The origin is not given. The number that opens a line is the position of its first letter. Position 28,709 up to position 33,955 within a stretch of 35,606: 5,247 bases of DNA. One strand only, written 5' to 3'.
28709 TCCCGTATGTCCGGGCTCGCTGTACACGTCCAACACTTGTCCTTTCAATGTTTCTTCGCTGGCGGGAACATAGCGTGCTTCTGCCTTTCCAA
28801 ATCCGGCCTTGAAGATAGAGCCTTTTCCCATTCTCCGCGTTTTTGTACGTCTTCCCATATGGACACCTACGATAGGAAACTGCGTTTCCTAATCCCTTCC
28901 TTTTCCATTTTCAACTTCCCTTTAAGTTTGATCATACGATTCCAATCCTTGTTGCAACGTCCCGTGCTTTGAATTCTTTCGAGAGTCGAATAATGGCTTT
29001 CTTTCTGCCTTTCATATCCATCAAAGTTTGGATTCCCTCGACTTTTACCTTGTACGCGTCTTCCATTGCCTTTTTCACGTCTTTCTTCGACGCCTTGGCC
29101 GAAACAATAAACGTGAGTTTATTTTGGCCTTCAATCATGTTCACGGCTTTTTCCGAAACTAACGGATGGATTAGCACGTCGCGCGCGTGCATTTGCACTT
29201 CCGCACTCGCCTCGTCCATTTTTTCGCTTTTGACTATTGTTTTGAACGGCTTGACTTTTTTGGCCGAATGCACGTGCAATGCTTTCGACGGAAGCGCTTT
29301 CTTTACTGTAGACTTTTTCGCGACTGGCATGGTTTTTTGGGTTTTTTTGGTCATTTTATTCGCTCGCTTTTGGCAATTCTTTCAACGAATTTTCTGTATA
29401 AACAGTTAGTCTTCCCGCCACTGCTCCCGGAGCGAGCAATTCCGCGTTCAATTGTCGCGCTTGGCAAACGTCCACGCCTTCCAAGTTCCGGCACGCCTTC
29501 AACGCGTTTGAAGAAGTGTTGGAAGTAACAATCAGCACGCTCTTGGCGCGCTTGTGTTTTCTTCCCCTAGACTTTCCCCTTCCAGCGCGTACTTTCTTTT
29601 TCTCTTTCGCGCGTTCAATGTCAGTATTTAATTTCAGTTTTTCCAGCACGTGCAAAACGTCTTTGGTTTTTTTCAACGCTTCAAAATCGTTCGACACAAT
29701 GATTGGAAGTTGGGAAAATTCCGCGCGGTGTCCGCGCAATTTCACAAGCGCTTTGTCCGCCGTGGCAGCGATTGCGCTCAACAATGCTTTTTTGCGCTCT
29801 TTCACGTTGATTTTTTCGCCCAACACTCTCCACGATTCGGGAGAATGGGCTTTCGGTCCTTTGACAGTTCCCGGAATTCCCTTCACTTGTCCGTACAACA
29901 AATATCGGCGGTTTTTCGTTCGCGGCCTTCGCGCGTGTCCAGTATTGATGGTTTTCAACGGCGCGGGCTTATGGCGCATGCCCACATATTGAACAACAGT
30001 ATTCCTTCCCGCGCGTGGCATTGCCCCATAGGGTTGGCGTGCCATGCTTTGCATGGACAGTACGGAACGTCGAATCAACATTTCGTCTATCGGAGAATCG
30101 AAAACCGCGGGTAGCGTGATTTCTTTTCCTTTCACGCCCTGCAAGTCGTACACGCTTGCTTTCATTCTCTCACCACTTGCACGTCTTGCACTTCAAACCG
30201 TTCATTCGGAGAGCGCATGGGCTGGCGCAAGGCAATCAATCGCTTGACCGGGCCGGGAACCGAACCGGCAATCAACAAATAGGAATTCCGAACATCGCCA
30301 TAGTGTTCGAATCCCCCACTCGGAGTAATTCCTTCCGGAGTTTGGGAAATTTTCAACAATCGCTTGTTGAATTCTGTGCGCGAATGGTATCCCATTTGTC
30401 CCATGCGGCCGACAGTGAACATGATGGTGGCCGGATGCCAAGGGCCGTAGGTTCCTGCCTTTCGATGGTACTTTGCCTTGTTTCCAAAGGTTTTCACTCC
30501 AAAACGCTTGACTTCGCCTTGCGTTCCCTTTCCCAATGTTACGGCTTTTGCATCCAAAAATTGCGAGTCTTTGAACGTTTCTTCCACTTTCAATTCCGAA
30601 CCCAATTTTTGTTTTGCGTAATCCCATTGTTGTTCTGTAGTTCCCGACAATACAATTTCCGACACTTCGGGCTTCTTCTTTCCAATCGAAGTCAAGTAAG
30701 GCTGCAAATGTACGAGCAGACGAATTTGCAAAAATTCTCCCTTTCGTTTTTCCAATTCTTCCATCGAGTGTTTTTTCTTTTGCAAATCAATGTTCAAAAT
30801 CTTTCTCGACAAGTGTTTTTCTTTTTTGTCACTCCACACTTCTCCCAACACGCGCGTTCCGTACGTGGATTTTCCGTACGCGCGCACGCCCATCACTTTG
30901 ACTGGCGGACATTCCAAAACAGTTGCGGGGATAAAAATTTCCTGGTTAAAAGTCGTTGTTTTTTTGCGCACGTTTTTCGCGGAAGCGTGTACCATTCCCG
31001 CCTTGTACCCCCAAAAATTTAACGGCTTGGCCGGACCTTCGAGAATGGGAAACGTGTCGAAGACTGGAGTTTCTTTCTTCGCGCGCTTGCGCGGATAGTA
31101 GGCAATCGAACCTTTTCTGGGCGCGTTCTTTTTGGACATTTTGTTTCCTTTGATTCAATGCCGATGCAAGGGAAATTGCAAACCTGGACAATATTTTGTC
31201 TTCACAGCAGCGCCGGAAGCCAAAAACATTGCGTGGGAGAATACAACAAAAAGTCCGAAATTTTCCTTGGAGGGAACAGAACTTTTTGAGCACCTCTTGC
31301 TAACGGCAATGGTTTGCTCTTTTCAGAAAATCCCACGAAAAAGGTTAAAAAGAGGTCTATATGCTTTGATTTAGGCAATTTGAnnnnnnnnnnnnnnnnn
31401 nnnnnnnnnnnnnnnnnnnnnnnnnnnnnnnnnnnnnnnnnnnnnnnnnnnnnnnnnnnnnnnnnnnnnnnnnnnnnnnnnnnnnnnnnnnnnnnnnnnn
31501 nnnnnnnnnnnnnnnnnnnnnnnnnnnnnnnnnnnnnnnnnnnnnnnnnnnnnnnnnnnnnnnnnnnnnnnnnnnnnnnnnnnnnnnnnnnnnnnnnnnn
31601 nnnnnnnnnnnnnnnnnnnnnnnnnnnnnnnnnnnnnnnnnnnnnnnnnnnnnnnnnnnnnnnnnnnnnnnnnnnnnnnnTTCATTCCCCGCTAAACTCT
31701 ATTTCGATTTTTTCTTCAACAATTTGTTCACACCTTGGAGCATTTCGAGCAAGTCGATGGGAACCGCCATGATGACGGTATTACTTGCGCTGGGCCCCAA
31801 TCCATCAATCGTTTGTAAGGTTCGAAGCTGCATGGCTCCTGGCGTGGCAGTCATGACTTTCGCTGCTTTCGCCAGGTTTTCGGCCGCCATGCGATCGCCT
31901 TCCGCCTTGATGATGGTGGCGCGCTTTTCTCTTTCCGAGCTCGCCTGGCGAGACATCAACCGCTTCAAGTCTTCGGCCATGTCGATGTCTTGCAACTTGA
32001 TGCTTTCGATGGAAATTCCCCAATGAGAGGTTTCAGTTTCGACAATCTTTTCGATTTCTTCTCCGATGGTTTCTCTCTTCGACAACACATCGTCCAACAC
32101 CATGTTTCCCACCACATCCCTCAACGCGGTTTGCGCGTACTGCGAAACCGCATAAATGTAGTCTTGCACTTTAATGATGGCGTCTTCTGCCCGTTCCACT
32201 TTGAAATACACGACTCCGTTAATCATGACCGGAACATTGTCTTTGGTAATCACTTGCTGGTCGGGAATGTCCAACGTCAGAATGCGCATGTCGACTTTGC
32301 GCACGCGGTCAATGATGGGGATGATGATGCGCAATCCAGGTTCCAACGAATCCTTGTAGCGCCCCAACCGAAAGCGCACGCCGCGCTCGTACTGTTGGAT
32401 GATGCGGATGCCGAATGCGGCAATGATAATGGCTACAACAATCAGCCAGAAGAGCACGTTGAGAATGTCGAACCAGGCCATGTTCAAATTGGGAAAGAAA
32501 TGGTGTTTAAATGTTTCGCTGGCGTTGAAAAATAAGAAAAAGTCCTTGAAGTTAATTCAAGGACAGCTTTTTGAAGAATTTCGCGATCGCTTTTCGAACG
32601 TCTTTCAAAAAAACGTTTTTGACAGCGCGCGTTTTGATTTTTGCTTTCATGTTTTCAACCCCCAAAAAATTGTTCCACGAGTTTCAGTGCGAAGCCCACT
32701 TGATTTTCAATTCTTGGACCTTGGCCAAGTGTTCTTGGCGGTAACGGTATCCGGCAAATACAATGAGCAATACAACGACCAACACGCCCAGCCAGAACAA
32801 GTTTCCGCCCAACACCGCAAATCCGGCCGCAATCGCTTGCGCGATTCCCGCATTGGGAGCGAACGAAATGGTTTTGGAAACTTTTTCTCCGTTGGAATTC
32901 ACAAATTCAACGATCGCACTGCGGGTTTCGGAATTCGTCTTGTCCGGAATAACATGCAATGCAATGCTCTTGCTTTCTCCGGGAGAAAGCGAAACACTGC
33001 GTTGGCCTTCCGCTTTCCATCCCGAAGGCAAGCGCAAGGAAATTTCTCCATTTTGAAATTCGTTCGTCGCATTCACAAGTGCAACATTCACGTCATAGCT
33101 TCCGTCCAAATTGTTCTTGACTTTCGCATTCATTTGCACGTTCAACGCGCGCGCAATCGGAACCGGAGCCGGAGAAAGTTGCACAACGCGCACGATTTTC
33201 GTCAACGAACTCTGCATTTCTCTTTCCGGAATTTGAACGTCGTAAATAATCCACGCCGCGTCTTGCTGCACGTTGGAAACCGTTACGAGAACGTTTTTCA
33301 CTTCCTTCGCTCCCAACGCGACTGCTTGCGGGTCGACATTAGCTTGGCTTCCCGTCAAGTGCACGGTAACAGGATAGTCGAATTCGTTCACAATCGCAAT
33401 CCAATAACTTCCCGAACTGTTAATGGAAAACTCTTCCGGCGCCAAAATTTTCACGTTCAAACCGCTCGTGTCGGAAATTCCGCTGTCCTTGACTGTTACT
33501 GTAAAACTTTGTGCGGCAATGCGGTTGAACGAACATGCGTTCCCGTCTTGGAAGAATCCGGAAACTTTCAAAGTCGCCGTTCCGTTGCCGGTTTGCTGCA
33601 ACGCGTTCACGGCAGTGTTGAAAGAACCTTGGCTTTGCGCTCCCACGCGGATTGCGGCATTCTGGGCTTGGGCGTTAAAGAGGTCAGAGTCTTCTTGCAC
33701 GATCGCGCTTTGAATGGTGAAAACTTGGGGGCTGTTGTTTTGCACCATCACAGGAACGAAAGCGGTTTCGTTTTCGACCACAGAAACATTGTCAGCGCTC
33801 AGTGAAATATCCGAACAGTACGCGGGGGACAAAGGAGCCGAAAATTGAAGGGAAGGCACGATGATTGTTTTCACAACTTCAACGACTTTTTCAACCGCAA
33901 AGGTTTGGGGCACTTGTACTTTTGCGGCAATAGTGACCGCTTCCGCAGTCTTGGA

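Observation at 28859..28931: Near-identical ~70-nt hairpin-plus-SD leader element inserted before five different genes of the ribosomal super-operon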

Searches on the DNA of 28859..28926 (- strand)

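Call 50: build_rna_model(alignment_id=A3, structure=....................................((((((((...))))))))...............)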
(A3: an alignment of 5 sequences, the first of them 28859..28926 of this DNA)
Model R1 built from alignment A3 (5 sequences, 70 columns); structure: as given.
model positions 67; base pairs 8; branch points 0; effective number of sequences 1.89; information 0.839 bits per position. Calibrated on 0.2 Mb of random sequence (short: E-values are rough).
structure used (alignment columns):
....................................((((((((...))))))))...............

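Call 51: search_with_rna_model(model_id=R1, source=window, filters=off, max_evalue=10)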
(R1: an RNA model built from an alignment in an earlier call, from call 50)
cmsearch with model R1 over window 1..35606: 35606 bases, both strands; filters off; matches with E-value up to 10: 42.
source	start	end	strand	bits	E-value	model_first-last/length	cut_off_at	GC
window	28859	28925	-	97.3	1.3e-19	1-67/67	no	0.4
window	7766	7833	-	93.6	8.4e-19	1-67/67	no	0.44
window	2275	2340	-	92.1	1.8e-18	1-67/67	no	0.42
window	19344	19408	-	89.1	7.8e-18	1-67/67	no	0.35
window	14835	14899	-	59.3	2.4e-11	1-67/67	no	0.4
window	25585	25631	-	18.8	0.014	1-67/67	no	0.38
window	8054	8109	-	18.4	0.018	1-67/67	no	0.41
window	5625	5667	-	14.5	0.12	1-67/67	no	0.4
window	22533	22566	-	14.4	0.13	1-67/67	no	0.41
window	24950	25010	-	11.9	0.45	1-67/67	no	0.51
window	19358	19376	+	11.9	0.46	35-53/67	no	0.37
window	22282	22322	-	11.4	0.59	1-67/67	no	0.29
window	2289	2307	+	11.1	0.67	35-53/67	no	0.42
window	7780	7798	+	11.1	0.67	35-53/67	no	0.42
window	28873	28891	+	11.1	0.67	35-53/67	no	0.42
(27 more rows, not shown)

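Call 52: search_with_rna_model(model_id=R1, sources=[L004, L005, L007, L008, L009, L011], filters=off, max_evalue=10)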
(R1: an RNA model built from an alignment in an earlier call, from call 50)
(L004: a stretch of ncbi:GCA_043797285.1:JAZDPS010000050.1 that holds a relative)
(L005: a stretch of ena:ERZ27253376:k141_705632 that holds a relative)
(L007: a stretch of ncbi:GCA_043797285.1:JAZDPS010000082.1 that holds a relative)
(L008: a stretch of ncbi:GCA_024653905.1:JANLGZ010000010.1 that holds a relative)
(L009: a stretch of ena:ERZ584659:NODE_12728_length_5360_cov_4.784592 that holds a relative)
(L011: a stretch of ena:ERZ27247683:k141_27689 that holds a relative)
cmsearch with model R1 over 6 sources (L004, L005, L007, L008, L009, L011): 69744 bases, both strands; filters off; matches with E-value up to 10: 40.
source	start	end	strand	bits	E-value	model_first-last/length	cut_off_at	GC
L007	3236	3299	+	83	3.2e-16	1-67/67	no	0.34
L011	5094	5148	+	14.6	0.23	1-67/67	no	0.35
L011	12521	12578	+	13.7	0.37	1-67/67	no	0.31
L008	1767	1807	+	13.6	0.37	1-67/67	no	0.32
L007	3267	3286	-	13.4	0.41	35-54/67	no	0.35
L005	4266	4314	+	12.4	0.67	1-67/67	no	0.43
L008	3885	3956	+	11.9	0.87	1-67/67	no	0.31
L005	11115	11175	+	11.5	1.1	1-67/67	no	0.52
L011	15256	15317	+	11.1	1.3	1-67/67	no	0.37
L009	3204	3261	+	10.8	1.5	1-67/67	no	0.38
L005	1774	1819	+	10.5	1.8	1-67/67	no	0.33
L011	6329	6393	+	10.1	2.2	1-67/67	no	0.42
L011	17131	17177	+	9.8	2.5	1-67/67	no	0.34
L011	8781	8828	+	9.5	2.9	1-67/67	no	0.35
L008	10435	10481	+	9.5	2.9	1-67/67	no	0.51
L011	7231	7279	+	9.4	3.1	1-67/67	no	0.37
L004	2797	2836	+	9.2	3.4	1-67/67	no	0.38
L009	5175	5247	+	9.2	3.4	1-67/67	no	0.48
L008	1382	1441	+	9.2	3.5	1-67/67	no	0.42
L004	6591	6609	+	9.2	3.5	35-53/67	no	0.26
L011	7486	7533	+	9.1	3.5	1-67/67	no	0.35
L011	13017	13074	+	9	3.8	1-67/67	no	0.43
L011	5687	5730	+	8.9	3.9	1-67/67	no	0.41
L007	2306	2378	+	8.9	4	1-67/67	no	0.47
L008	10547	10573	+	8.8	4.1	1-67/67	no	0.26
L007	2167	2220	+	8.3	5.2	1-67/67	no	0.37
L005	3305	3369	+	8.2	5.6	1-67/67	no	0.46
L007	7434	7472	+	8.2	5.6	1-67/67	no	0.41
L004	5821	5879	+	8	6.1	1-67/67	no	0.42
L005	773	797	+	7.9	6.3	1-67/67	no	0.16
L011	9609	9634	+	7.9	6.4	1-67/67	no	0.35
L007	9909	9927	+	7.9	6.5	1-67/67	no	0.21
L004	2267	2326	+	7.8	6.7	1-67/67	no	0.43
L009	2012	2053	+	7.6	7.7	1-67/67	no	0.26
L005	67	125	+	7.5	7.8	1-67/67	no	0.36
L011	3664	3729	+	7.5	7.8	1-67/67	no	0.36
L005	7773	7811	+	7.5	7.9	1-67/67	no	0.38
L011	17465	17486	-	7.3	8.8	1-67/67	no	0.23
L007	6865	6901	+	7.2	9.1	1-67/67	no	0.41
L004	4978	5030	+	7.1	9.6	1-67/67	no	0.4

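Call 73: search_with_rna_model(model_id=R1, sources=[L018, L019, L020, L021, L022, L010, L006], filters=off, max_evalue=0.1)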
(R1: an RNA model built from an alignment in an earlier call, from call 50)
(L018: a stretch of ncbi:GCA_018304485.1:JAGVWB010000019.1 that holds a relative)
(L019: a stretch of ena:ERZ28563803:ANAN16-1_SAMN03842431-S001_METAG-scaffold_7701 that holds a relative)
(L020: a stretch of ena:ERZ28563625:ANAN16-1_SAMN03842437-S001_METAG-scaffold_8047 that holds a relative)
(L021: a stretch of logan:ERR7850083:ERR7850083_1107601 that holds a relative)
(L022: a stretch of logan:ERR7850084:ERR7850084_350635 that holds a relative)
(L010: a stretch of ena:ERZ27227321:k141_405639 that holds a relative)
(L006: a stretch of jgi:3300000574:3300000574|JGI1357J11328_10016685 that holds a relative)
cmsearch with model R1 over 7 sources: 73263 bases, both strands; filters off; matches with E-value up to 0.1: 0.
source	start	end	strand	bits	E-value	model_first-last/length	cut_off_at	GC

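Call 77: search_with_rna_model(model_id=R1, sources=[window, L007], filters=default, max_evalue=0.000001, make_alignment=true, show_alignments=6)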
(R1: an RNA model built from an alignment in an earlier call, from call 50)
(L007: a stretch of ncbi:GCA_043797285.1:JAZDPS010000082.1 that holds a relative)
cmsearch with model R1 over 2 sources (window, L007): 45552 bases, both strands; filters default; matches with E-value up to 0.000001: 6.
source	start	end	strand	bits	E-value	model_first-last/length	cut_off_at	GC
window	28859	28925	-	97.3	1.7e-19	1-67/67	no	0.4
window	7766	7833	-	93.6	1.1e-18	1-67/67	no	0.44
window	2275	2340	-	92.1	2.3e-18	1-67/67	no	0.42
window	19344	19408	-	89.1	1e-17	1-67/67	no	0.35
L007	3236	3299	+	83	2.1e-16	1-67/67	no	0.34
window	14835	14899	-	59.3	3e-11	1-67/67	no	0.4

Alignment A4: 6 matches aligned to the model, 68 columns, each read 5' to 3' on its own strand. Consensus structure (alignment columns), stored with it:
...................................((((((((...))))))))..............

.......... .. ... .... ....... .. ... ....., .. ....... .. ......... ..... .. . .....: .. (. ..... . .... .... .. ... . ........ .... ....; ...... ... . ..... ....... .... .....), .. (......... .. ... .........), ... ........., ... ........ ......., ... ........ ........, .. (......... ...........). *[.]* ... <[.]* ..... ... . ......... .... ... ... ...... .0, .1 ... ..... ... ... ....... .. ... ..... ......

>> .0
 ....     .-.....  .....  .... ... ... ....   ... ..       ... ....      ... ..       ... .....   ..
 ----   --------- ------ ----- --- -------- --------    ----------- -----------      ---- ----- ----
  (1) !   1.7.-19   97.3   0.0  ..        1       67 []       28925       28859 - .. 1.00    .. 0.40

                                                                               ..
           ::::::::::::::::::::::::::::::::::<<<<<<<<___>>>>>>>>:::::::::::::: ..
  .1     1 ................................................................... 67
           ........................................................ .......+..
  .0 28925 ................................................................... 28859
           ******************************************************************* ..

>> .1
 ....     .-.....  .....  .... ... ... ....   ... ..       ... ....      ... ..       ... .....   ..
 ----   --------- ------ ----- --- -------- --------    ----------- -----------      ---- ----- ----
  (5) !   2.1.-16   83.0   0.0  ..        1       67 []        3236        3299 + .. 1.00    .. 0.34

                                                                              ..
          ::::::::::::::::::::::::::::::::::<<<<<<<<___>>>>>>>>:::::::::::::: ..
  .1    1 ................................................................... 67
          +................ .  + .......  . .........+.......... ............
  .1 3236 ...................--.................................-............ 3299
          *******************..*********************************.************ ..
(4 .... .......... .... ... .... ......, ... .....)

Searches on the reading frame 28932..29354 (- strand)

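Call 12: search_protein_families(library=pfam, proteins=[window:28932-29354:-])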
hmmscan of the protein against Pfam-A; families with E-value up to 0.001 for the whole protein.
window:28932-29354:- (140 aa): 1 family
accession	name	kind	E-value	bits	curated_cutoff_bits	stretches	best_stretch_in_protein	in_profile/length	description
PF00276.25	Ribosomal_L23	-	1.2e-13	51.6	30.8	1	59-120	1-60/86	Ribosomal protein L23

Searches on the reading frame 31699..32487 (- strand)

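Call 65: search_protein_families(library=pfam, proteins=[window:31699-32487:-], max_evalue=0.01)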
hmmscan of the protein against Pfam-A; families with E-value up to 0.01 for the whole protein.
window:31699-32487:- (262 aa): 2 families
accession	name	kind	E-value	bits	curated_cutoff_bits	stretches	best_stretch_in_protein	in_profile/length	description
PF01145.31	Band_7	-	4.7e-41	141.2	23.6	1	29-198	2-175/176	SPFH domain / Band 7 family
PF13421.11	Band_7_1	-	7.8e-05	22.8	24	1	116-183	139-208/211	SPFH domain-Band 7 family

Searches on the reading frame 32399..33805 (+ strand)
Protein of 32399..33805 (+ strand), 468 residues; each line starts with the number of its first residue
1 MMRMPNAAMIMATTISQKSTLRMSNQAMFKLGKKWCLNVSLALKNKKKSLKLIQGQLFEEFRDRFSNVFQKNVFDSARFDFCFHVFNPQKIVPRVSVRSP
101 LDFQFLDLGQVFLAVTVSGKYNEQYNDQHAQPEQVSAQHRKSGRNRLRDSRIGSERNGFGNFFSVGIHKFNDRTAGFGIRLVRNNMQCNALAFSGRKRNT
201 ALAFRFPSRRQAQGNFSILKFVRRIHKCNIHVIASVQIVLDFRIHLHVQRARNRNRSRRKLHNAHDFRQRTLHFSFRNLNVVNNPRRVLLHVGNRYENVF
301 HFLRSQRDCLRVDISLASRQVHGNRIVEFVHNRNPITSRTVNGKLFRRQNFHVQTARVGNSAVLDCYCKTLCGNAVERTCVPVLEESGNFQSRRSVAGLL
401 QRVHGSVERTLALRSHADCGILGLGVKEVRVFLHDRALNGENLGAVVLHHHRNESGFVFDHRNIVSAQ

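Call 65: search_protein_families(library=pfam, proteins=[window:32399-33805:+], max_evalue=0.01)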
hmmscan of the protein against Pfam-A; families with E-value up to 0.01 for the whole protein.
window:32399-33805:+ (468 aa): 1 family
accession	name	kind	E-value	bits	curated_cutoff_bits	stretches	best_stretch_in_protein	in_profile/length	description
PF17365.7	DUF5390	-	0.0065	17.2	25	0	120-188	71-141/141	Family of unknown function (DUF5390)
